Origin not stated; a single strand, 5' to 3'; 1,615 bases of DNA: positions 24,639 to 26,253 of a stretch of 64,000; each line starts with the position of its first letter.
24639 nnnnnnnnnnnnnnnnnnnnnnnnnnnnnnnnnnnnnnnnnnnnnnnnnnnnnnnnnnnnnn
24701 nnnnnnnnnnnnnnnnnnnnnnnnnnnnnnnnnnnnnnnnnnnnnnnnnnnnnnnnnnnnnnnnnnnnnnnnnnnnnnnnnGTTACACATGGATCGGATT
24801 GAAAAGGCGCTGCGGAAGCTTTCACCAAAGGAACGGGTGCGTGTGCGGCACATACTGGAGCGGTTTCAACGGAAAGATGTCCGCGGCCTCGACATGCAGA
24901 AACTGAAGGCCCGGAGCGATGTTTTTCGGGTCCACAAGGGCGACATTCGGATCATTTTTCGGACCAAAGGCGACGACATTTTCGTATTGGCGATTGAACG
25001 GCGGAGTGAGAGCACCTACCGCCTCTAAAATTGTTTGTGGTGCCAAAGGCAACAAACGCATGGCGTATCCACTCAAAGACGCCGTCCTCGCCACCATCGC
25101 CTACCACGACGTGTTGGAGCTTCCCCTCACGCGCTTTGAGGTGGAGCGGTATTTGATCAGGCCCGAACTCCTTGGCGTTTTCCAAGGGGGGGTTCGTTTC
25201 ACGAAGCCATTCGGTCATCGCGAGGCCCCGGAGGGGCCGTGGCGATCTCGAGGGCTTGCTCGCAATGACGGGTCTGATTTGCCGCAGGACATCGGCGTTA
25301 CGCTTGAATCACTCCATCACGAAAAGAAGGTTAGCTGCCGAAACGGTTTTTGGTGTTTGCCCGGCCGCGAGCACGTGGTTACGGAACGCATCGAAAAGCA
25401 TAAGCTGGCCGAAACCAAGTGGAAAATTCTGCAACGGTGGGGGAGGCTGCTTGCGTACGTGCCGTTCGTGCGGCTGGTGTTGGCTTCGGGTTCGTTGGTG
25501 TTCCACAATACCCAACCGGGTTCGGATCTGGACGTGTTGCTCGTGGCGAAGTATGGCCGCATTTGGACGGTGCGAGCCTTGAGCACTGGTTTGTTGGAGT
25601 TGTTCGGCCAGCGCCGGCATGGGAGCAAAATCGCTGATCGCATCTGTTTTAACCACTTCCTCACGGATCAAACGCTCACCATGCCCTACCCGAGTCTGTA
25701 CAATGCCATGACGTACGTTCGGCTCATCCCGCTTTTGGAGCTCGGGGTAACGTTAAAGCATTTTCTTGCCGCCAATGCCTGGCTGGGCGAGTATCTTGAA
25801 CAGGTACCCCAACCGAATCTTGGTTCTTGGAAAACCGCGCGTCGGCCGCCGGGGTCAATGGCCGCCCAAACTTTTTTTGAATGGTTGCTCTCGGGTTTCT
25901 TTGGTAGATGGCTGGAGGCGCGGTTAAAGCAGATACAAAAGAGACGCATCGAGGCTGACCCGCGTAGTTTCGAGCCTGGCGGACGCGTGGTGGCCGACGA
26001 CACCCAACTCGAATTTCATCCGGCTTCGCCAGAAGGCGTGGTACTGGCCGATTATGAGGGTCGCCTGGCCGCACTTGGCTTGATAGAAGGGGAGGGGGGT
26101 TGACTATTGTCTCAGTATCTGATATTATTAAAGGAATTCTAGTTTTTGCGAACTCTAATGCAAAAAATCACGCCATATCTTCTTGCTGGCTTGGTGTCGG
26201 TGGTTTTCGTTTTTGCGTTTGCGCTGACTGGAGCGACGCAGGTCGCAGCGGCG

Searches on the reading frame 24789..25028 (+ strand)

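Call 5: search_protein_families(library=pfam, proteins=[window:24789-25028:+], max_evalue=1)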
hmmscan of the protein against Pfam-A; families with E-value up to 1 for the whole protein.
window:24789-25028:+ (79 aa): 2 families
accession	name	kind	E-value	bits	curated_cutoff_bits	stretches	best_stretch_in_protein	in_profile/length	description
PF05016.21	ParE_toxin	-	0.0034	18.4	23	1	29-74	53-87/89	ParE toxin of type II toxin-antitoxin system, parDE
PF05973.20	Gp49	-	0.052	14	23.9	1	7-67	2-66/90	Phage derived protein Gp49-like (DUF891)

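Call 6: search_protein_families(library=ncbifam, proteins=[window:24789-25028:+], max_evalue=1)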
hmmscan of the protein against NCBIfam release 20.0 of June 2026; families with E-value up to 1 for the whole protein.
window:24789-25028:+ (79 aa): 1 family
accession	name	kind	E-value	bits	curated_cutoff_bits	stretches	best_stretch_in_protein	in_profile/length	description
NF040756.1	corr_regen_AcsV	exception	0.11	10.9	800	1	13-74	146-205/632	corrinoid activation/regeneration protein AcsV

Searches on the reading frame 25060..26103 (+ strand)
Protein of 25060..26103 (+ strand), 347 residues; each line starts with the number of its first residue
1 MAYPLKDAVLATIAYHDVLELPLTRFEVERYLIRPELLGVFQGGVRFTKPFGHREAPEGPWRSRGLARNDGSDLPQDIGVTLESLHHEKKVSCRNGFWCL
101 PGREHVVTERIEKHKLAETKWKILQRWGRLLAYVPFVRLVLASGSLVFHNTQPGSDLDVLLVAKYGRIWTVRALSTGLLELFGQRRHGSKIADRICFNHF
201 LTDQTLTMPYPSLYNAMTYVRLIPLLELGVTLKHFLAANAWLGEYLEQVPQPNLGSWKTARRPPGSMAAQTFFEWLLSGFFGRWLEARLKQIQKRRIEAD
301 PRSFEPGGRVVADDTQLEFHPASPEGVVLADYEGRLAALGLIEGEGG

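Call 5: search_protein_families(library=pfam, proteins=[window:25060-26103:+], max_evalue=1)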
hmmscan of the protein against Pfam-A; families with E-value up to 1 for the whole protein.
window:25060-26103:+ (347 aa): 0 families

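Call 6: search_protein_families(library=ncbifam, proteins=[window:25060-26103:+], max_evalue=1)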
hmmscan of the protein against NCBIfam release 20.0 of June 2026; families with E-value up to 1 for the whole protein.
window:25060-26103:+ (347 aa): 0 families
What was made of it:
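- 25060..26103 (+): A 347-aa conserved hypothetical protein, the downstream anchor of the locus. No Pfam or NCBIfam hit (calls 5, 6).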
